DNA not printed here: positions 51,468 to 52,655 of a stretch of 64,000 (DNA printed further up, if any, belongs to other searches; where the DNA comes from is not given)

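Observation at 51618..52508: DgkA and cytidine deaminase are fused in frame, with an extra hydrophobic linker and an internal SD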

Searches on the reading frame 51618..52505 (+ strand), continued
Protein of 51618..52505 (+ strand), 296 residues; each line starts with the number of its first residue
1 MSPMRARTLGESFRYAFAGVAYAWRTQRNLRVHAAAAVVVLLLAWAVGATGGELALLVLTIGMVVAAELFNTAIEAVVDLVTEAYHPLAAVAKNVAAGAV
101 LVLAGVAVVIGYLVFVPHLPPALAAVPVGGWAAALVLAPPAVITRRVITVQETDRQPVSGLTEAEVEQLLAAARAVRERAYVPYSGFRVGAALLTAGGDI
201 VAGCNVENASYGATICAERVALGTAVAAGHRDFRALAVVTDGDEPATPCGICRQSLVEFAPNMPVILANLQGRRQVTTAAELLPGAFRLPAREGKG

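Call 21: find_encoding_contigs(protein=P0028, flank=3000, max_places=1)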
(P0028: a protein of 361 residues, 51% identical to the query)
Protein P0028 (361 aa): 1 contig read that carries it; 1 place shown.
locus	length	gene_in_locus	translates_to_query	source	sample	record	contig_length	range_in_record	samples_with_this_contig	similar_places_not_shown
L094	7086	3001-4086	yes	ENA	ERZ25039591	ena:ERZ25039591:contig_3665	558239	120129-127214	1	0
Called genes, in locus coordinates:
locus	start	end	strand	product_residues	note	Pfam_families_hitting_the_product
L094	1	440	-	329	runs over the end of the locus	-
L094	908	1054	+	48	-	PF01230:HIT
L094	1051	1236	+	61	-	-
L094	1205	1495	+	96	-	PF09424:YqeY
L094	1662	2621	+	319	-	PF02562:PhoH, PF13604:AAA_30, PF13245:AAA_19 (weak)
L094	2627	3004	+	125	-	PF02130:YbeY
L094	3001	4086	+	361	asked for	PF01219:DAGK_prokar, PF08211:dCMP_cyt_deam_2, PF00383:dCMP_cyt_deam_1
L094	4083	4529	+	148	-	PF01926:MMR_HSR1, PF02421:FeoB_N, PF03193:RsgA_GTPase (faint), PF00350:Dynamin_N (faint), PF03029:ATP_bind_1 (faint), PF00009:GTP_EFTU (weak)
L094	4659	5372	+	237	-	PF07650:KH_2, PF00300:His_Phos_1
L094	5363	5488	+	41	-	-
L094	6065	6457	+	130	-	PF01791:DeoC (weak)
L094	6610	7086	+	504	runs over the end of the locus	PF00171:Aldedh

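Call 25: find_related_loci(query=window:51618-52505:+, collection=metagenome_contigs, flank=1500)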
Query window:51618-52505:+ (296 aa) in metagenome_contigs; peptide patterns used: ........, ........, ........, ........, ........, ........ (x = any residue, [..] = any of these).
600 stretches matched a pattern (row limit reached: there are more); 588 encode a relative of the query (tblastn E <= 1e-3); the best 80 are kept; 80 distinct loci.
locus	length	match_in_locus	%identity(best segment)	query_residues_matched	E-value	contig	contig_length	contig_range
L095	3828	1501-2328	43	4-287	9e-61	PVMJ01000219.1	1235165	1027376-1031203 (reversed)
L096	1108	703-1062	60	168-287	3e-46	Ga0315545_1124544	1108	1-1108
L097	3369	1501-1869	57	167-289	5e-43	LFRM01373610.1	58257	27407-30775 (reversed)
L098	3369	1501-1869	63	165-287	2e-42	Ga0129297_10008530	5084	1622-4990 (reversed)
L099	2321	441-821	52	161-287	1e-40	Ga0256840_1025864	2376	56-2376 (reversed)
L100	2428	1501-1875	52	164-289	6e-40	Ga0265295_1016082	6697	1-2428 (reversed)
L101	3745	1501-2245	58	6-289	2e-39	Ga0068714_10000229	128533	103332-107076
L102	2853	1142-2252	57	4-296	4e-39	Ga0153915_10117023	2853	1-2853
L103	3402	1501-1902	57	161-291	2e-39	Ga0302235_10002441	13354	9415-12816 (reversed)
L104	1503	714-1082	64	165-287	1e-39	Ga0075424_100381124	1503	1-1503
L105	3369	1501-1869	56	165-287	1e-38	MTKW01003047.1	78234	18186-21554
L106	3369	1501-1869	58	164-287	2e-38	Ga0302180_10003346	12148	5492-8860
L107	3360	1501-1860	55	168-287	1e-38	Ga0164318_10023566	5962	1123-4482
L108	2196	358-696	63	173-287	4e-38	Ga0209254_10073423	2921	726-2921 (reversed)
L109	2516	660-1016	60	167-287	4e-38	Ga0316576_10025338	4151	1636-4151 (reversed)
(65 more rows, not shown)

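Call 30: find_encoding_contigs(protein=P0002, flank=3000, max_places=1)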
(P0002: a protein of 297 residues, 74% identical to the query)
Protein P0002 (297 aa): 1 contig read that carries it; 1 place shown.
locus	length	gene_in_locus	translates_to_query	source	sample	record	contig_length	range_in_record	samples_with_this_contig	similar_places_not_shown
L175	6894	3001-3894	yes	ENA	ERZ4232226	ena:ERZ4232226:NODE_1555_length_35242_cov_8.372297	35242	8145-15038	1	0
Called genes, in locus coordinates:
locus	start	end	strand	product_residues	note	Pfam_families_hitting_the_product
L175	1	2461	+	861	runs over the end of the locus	PF07697:7TMR-HDED, PF07698:7TM-7TMR_HD, PF01966:HD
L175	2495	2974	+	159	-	PF02130:YbeY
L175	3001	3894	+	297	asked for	PF01219:DAGK_prokar, PF08211:dCMP_cyt_deam_2, PF00383:dCMP_cyt_deam_1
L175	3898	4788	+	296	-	PF01926:MMR_HSR1, PF02421:FeoB_N, PF03193:RsgA_GTPase (faint), PF00350:Dynamin_N (faint), PF02492:cobW (faint), PF00448:SRP54 (faint), PF00009:GTP_EFTU, PF07650:KH_2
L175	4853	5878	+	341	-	PF02547:Queuosine_synth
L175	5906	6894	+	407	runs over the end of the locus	PF01702:TGT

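Call 31: find_encoding_contigs(protein=P0004, flank=3000, max_places=1)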
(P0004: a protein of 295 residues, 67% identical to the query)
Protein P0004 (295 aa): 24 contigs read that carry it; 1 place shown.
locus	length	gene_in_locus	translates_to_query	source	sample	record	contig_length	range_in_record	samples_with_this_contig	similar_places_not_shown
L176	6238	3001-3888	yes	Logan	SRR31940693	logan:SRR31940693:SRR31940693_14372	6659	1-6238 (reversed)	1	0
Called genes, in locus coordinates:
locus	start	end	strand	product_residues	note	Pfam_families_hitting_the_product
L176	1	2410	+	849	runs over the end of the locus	PF07697:7TMR-HDED, PF07698:7TM-7TMR_HD, PF01966:HD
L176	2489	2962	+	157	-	PF02130:YbeY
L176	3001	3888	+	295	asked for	PF01219:DAGK_prokar, PF08211:dCMP_cyt_deam_2, PF00383:dCMP_cyt_deam_1, PF26947:CDL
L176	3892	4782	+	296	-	PF00009:GTP_EFTU, PF01926:MMR_HSR1, PF02421:FeoB_N, PF03193:RsgA_GTPase (faint), PF00350:Dynamin_N (faint), PF07650:KH_2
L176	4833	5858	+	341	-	PF02547:Queuosine_synth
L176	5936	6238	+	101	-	?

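Call 32: find_encoding_contigs(protein=P0015, flank=3000, max_places=1)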
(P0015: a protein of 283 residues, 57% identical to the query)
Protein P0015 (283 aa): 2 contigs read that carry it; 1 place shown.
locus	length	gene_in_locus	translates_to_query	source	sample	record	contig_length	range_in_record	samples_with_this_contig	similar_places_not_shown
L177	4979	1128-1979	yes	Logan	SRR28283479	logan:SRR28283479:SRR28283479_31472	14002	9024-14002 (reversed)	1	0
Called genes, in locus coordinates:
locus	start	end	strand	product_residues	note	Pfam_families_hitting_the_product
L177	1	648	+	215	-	?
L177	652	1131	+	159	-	PF02130:YbeY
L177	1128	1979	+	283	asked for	PF01219:DAGK_prokar, PF00383:dCMP_cyt_deam_1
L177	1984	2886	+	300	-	PF01926:MMR_HSR1, PF02421:FeoB_N, PF03193:RsgA_GTPase (faint), PF04548:AIG1 (weak), PF00009:GTP_EFTU, PF00350:Dynamin_N (weak), PF07650:KH_2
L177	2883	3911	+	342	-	PF02547:Queuosine_synth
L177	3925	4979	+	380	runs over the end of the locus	PF01702:TGT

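Call 37: predict_structure(alignment_id=A2)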
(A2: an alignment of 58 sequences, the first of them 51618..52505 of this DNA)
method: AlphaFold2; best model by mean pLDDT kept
length: 296 residues; sequences in the alignment: 58
mean_pLDDT: 86.5   pTM: 0.59
mean pLDDT of the five models: 86.5, 85.8, 83.9, 83.5, 83.5
residues with pLDDT >= 90: 156; 70-90: 108; 50-70: 19; < 50: 13
segments of 3 or more residues with pLDDT < 50: 142-150
pLDDT, mean of each block of 10 residues (from residue 1): 67 84 89 92 93 88 89 78 68 84 85 85 79 68 44 73 97 98 97 98 97 95 98 98 95 97 97 95 91 66
secondary structure, 60 per line:
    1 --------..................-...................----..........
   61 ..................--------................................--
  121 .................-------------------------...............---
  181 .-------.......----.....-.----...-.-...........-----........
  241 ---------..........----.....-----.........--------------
elements in order: H9-26 H28-46 H51-78 H87-118 H121-137 H163-177 E189-195 E200-204 H217-227 E233-240 H250-259 E264-268 E274-278 H279-282
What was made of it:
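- On Prokaryotic DgkA / undecaprenol kinase (Pfam PF01219): AlphaFold predicts helices at aa 9-26, 28-46, 51-78 and 87-118, with pLDDT mostly 84-93 (call 37).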

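Call 41: list_cluster_members(proteins=[window:51618-52505:+, P0025, P0024, P0009, P0003, P0021, P0064])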
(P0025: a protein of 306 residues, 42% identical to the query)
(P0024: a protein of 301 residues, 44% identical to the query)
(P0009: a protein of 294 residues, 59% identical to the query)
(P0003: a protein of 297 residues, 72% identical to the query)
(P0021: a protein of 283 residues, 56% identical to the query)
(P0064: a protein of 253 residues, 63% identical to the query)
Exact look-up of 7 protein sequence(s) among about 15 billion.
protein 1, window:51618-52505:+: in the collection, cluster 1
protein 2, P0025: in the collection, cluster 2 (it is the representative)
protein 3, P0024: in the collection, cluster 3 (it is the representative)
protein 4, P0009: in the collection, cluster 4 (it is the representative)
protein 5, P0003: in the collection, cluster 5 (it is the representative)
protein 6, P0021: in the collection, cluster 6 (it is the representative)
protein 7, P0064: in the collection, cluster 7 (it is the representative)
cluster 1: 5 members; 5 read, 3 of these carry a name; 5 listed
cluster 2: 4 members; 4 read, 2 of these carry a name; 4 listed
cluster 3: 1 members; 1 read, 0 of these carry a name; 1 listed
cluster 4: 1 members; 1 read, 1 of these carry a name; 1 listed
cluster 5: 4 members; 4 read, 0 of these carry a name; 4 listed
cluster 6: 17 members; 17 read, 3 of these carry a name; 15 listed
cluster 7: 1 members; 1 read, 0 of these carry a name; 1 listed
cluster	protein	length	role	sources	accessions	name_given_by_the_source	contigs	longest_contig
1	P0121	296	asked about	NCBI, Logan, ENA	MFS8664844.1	MAG: cytidine deaminase [Limnochordales bacterium]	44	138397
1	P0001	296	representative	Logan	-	-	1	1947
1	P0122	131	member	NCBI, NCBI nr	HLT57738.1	MAG TPA: cytidine deaminase [Limnochordales bacterium] | cytidine deaminase [Limnochordales bacterium]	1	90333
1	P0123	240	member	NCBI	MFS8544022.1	MAG: cytidine deaminase, partial [Limnochordales bacterium]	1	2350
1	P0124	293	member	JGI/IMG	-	-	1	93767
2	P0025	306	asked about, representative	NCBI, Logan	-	-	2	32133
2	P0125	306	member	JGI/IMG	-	cytidine deaminase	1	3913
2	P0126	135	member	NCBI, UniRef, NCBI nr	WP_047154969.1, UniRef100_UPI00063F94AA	cytidine deaminase [Aneurinibacillus tyrosinisolvens] | cytidine deaminase n=1 Tax=Aneurinibacillus tyrosinisolvens TaxID=1443435 ...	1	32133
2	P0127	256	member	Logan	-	-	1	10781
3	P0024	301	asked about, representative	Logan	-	-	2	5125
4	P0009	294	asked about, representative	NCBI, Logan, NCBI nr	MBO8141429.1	MAG: cytidine deaminase [Firmicutes bacterium] | cytidine deaminase [Bacillota bacterium]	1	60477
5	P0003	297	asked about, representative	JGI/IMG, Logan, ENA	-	-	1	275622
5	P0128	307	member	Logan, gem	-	-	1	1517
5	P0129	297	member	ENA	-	-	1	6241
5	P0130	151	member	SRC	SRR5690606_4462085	-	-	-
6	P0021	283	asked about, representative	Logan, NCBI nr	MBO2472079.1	cytidine deaminase [Bacillota bacterium]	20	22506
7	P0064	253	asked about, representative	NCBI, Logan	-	-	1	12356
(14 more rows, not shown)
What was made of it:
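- Checked: The collection lists the identical protein on 44 contigs (call 41).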

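Call 46: fold_search(model_id=the predicted structure, library=pdb)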
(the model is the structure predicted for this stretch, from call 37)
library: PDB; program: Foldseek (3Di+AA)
matches with E <= 10: 263; with E <= 0.001: 69
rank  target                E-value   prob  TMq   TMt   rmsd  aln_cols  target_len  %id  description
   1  2fr6_B                2.1e-15  1.00  0.42  0.91   0.9       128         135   44  Crystal Structure of Mouse Cytidine Deaminase Complexed with Cytidine (released 2006-07-11)
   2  1zab_C                3.6e-15  1.00  0.42  0.91   1.0       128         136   44  Crystal Structure of Mouse Cytidine Deaminase Complexed with 3-Deazauridine (released 2006-04-11)
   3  1zab_B                4.8e-15  1.00  0.42  0.92   0.9       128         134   44  Crystal Structure of Mouse Cytidine Deaminase Complexed with 3-Deazauridine (released 2006-04-11)
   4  2fr6_C                6.7e-15  1.00  0.42  0.92   0.9       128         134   44  Crystal Structure of Mouse Cytidine Deaminase Complexed with Cytidine (released 2006-07-11)
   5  2fr5_B                8.5e-15  1.00  0.42  0.91   0.9       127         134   45  Crystal Structure of Mouse Cytidine Deaminase Complexed with Tetrahydrouridine (released 2006-07-11)
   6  8x6u_A                1.0e-14  1.00  0.42  0.91   1.3       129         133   48  Crystal structure of EfCDA in complex with dFdU (released 2024-11-27)
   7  1r5t_A                1.1e-14  1.00  0.44  0.90   1.1       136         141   42  The Crystal Structure of Cytidine Deaminase CDD1, an Orphan C to U editase from Yeast (released 2004-05-25)
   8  1mq0_A                1.3e-14  1.00  0.41  0.91   0.9       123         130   50  Crystal Structure of Human Cytidine Deaminase (released 2003-11-04)
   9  2d30_A                1.3e-14  1.00  0.40  0.94   0.9       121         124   55  Crystal Structure of Cytidine Deaminase Cdd-2 (BA4525) from Bacillus Anthracis at 2.40A Resolution (released 2006-09-19)
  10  8x6u_B                1.5e-14  1.00  0.41  0.91   0.9       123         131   48  Crystal structure of EfCDA in complex with dFdU (released 2024-11-27)
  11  1r5t_B                1.6e-14  1.00  0.43  0.91   1.0       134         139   43  The Crystal Structure of Cytidine Deaminase CDD1, an Orphan C to U editase from Yeast (released 2004-05-25)
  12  3dmo_A                2.1e-14  1.00  0.41  0.91   0.9       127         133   54  1.6 A crystal structure of cytidine deaminase from Burkholderia pseudomallei (released 2008-07-15)
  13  1r5t_D                2.1e-14  1.00  0.43  0.93   1.1       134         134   43  The Crystal Structure of Cytidine Deaminase CDD1, an Orphan C to U editase from Yeast (released 2004-05-25)
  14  8x6y_B                2.1e-14  1.00  0.41  0.95   0.9       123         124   48  Crystal structure of EfCDA (released 2024-11-27)
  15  1ux0_A                2.5e-14  1.00  0.41  0.92   1.0       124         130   48  Bacillus subtilis cytidine deaminase with an Arg56 - Gln substitution (released 2004-05-20)
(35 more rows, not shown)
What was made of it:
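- On Homotetrameric cytidine deaminase (TIGR01354, B. subtilis type): Foldseek TM-score normalised to the target is 0.91-0.95, with rmsd about 0.9 A, against 2FR6, 1JTK and 2D30 (call 46).
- The Cdd part of the model matches solved tetrameric deaminases with TM-score 0.91-0.95 (call 46).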

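Call 49: search_protein_representatives(protein=window:51618-52505:+)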
Query: 296 residues. Proteins with E-value up to 0.001 (for the whole library): 19712; up to 1e-10: 9662; up to 1e-30: 123. The best 150 are listed.
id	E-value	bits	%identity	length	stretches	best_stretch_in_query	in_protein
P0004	5.6e-119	413.2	73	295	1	4-291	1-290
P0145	9.3e-58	212.4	51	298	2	165-269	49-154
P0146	5.8e-55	203.2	52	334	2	167-294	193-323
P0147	6.7e-44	166.9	48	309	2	165-287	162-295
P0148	7.2e-40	153.7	61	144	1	163-291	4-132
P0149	9.4e-40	153.3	59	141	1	165-288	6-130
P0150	7.5e-39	150.4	56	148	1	157-287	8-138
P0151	6.7e-38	147.2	60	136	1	165-287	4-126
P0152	1.2e-37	146.4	63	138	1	165-287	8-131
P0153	2.1e-37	145.6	57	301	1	156-293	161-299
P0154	2.1e-37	145.6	57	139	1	167-290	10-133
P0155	5.5e-37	144.2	58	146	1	160-288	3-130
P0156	6.6e-37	144.0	53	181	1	161-287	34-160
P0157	7.2e-37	143.8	56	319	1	148-295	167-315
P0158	1.4e-36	142.9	57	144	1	158-288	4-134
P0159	1.6e-36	142.7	54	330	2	168-260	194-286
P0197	5.3e-33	131.2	57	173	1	4-159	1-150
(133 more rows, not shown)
